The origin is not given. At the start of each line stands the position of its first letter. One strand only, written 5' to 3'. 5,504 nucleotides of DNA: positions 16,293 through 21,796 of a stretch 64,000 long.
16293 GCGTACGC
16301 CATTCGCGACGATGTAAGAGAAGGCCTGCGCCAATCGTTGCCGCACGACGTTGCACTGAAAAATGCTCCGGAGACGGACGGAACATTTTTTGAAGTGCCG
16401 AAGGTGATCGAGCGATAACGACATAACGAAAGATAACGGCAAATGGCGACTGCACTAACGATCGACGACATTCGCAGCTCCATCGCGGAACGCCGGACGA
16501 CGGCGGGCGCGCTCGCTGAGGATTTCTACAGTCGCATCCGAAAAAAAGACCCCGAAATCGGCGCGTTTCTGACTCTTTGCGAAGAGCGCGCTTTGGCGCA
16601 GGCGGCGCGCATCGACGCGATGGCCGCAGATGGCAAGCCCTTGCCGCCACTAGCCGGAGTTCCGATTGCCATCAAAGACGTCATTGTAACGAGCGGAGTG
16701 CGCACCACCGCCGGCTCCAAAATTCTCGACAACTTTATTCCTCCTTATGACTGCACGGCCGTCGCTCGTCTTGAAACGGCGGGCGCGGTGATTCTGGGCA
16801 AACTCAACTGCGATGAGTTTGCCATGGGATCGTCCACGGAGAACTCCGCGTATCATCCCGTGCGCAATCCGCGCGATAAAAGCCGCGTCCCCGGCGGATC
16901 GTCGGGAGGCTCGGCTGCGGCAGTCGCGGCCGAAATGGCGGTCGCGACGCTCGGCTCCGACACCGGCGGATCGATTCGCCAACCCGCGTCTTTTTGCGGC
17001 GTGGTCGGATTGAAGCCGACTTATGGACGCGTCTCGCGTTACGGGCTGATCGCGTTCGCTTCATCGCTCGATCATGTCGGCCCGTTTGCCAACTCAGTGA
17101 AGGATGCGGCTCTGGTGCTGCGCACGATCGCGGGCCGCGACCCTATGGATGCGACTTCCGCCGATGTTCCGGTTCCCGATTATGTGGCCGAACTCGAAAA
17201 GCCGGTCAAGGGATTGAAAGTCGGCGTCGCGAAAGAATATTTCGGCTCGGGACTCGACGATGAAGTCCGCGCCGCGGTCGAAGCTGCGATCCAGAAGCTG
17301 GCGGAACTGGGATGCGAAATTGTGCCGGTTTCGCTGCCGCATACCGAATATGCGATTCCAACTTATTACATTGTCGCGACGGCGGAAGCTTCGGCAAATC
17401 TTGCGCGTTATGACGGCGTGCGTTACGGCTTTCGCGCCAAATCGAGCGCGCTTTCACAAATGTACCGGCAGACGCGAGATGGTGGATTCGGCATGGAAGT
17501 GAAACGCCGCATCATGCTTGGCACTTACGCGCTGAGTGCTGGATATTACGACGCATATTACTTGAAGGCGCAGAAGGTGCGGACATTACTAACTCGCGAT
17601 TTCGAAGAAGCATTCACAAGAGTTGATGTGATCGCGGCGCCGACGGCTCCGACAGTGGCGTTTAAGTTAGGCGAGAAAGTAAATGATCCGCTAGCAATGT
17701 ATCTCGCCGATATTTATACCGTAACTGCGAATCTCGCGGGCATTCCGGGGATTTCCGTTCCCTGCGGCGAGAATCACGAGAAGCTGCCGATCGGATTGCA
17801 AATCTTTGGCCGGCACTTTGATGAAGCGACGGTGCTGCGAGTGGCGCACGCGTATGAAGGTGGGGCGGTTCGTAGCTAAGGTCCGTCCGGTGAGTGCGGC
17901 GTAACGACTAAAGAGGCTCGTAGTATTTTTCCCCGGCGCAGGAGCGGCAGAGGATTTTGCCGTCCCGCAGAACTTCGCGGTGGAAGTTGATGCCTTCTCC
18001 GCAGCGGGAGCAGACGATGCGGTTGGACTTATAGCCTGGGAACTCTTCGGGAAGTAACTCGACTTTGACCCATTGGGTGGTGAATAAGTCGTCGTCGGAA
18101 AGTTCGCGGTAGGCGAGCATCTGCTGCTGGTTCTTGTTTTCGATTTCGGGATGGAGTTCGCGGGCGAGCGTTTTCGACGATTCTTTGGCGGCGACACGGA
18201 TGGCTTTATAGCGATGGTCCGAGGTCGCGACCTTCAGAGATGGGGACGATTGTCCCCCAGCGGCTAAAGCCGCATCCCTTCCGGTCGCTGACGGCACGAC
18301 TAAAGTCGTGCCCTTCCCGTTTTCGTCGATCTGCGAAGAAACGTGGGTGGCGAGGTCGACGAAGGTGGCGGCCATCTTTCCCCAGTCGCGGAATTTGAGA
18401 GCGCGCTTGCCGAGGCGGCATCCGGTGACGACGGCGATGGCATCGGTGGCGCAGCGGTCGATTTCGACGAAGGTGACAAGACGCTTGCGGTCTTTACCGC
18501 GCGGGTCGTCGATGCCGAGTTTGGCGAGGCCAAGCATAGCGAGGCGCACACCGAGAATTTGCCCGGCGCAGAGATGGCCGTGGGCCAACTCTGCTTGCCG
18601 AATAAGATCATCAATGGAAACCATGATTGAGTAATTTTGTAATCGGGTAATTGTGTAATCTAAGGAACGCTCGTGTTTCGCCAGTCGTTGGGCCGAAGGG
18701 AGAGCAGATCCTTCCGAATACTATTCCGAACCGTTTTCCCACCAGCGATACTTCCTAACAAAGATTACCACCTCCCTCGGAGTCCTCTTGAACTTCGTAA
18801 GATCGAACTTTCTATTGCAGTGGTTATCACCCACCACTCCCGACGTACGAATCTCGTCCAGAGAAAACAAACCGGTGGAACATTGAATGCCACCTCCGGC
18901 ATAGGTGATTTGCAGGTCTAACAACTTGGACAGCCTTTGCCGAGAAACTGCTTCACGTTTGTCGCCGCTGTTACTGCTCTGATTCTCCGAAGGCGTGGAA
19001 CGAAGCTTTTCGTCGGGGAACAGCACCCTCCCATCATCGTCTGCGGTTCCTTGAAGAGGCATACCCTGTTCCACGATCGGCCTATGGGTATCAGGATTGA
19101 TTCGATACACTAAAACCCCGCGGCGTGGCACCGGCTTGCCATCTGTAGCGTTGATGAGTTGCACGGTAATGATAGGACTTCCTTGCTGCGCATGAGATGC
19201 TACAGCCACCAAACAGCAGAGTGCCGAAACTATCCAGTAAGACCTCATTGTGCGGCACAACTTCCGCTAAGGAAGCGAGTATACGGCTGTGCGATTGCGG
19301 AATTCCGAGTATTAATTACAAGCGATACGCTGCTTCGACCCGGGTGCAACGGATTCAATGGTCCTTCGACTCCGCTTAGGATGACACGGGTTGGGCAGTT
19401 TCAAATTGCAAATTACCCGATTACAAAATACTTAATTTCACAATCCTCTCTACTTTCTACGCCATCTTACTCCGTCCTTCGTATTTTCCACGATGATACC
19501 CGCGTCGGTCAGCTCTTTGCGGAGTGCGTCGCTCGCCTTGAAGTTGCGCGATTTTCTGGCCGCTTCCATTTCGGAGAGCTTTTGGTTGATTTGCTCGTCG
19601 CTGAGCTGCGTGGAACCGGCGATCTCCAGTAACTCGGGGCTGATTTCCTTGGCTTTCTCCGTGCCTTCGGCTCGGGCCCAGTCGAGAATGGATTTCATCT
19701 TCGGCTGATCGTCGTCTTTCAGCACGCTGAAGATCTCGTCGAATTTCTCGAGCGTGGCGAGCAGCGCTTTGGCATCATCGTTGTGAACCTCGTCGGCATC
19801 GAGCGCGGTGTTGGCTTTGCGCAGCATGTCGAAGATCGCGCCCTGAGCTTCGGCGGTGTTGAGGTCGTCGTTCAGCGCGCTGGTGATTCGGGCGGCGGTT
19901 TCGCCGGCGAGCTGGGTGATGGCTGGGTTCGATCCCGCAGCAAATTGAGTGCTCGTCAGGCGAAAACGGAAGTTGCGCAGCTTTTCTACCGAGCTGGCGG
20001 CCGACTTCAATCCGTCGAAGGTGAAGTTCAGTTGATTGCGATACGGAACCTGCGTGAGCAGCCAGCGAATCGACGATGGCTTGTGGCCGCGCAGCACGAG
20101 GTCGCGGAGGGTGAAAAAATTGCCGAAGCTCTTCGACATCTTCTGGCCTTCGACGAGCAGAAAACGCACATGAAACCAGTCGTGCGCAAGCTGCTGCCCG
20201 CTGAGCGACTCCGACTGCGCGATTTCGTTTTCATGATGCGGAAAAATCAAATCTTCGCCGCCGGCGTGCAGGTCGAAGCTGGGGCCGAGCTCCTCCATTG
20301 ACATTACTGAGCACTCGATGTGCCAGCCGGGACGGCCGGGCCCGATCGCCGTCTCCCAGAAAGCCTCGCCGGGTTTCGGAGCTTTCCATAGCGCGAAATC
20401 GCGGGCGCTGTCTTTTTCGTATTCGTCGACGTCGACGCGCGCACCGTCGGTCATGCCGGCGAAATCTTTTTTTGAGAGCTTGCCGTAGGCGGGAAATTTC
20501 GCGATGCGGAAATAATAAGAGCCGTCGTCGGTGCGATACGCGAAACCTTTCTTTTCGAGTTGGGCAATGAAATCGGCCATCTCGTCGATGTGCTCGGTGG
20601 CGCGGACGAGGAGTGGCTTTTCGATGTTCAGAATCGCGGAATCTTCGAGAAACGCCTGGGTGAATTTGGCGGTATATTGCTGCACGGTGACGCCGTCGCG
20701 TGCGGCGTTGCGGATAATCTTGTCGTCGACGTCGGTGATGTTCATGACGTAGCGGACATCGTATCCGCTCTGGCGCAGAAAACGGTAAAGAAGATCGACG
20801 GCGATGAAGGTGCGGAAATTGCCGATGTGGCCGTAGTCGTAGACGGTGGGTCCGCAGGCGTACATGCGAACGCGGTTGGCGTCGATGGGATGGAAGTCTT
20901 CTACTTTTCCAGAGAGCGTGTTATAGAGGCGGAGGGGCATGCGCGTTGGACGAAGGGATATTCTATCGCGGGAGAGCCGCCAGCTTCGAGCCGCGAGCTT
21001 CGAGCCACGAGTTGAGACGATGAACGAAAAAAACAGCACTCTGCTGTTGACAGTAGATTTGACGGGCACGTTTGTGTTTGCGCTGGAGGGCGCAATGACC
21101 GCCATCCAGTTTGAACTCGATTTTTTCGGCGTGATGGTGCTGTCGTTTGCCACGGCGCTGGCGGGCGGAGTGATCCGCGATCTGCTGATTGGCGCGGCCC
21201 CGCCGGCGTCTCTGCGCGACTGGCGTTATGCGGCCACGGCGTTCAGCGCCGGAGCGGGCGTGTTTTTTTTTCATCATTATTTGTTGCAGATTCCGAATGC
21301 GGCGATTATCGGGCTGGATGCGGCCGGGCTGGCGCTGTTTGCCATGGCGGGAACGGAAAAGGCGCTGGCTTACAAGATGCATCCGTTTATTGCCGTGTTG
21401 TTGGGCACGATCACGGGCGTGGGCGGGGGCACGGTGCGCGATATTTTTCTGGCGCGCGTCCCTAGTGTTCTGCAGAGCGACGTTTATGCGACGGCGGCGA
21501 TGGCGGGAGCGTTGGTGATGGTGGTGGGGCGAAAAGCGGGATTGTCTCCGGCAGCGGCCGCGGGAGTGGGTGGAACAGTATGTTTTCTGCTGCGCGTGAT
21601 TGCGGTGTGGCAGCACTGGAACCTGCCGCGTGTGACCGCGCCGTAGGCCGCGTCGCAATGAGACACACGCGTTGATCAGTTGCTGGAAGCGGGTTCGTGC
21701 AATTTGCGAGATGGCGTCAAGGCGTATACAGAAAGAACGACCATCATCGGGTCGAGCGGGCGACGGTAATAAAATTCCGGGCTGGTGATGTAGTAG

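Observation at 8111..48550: Family of intergenic hairpins whose arms are tandem 7-8-nt arrays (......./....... plus locus-specific units), oriented relative to the downstream start codon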

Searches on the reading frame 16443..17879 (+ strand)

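Call 96: search_protein_families(library=pfam, proteins=[window:16443-17879:+], max_evalue=0.00001)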
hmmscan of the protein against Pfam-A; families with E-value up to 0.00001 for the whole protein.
window:16443-17879:+ (478 aa): 1 family
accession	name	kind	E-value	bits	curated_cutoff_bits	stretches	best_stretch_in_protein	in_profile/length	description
PF01425.27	Amidase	-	7.1e-165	549.8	27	1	24-465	2-445/445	Amidase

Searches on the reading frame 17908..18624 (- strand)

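Call 25: search_protein_families(library=pfam, proteins=[window:17908-18624:-])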
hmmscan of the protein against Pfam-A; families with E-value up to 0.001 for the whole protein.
window:17908-18624:- (238 aa): 2 families
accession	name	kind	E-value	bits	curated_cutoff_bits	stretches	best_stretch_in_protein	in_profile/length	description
PF02663.19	FmdE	-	5.7e-29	101.3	22.9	1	15-182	2-133/133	FmdE, Molybdenum formylmethanofuran dehydrogenase operon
PF01258.23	zf-dskA_traR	-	4.3e-10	39.9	24.9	1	203-235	5-36/36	Prokaryotic dksA/traR C4-type zinc finger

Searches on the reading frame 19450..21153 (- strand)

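Call 25: search_protein_families(library=pfam, proteins=[window:19450-21153:-])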
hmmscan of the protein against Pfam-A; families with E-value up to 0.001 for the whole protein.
window:19450-21153:- (567 aa): 5 families
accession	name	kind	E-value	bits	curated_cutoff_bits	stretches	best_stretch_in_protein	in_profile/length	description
PF01406.26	tRNA-synt_1e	-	8.7e-111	370.5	27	1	87-385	2-299/301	tRNA synthetases class I (C) catalytic domain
PF09334.17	tRNA-synt_1g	-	7.2e-15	55.1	20.1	1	108-214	14-122/391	tRNA synthetases class I (M)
PF09190.17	DALR_2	-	2.7e-10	41.1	22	1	424-478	3-56/57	DALR domain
PF01921.24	tRNA-synt_1f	-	1.5e-09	37.7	27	1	331-397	275-340/360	tRNA synthetases class I (K)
PF23493.1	CysS_C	-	1.8e-05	25.2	23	1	521-565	7-51/51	Cysteinyl-tRNA ligase anticodon binding domain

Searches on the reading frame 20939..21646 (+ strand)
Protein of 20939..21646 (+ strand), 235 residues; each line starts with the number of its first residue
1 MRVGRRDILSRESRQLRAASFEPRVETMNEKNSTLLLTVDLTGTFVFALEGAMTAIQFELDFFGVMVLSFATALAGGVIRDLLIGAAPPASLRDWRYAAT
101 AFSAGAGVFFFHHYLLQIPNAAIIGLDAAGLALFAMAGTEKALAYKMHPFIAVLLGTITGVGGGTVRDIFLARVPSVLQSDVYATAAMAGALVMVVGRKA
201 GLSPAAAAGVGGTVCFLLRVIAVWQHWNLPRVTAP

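Call 99: search_protein_families(library=pfam, proteins=[window:20939-21646:+], max_evalue=0.00001)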
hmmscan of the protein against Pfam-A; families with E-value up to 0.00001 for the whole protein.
window:20939-21646:+ (235 aa): 1 family
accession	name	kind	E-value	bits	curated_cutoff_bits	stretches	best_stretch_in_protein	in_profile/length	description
PF03458.18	Gly_transporter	-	2.9e-44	149.3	23.5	2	126-197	3-76/78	Glycine transporter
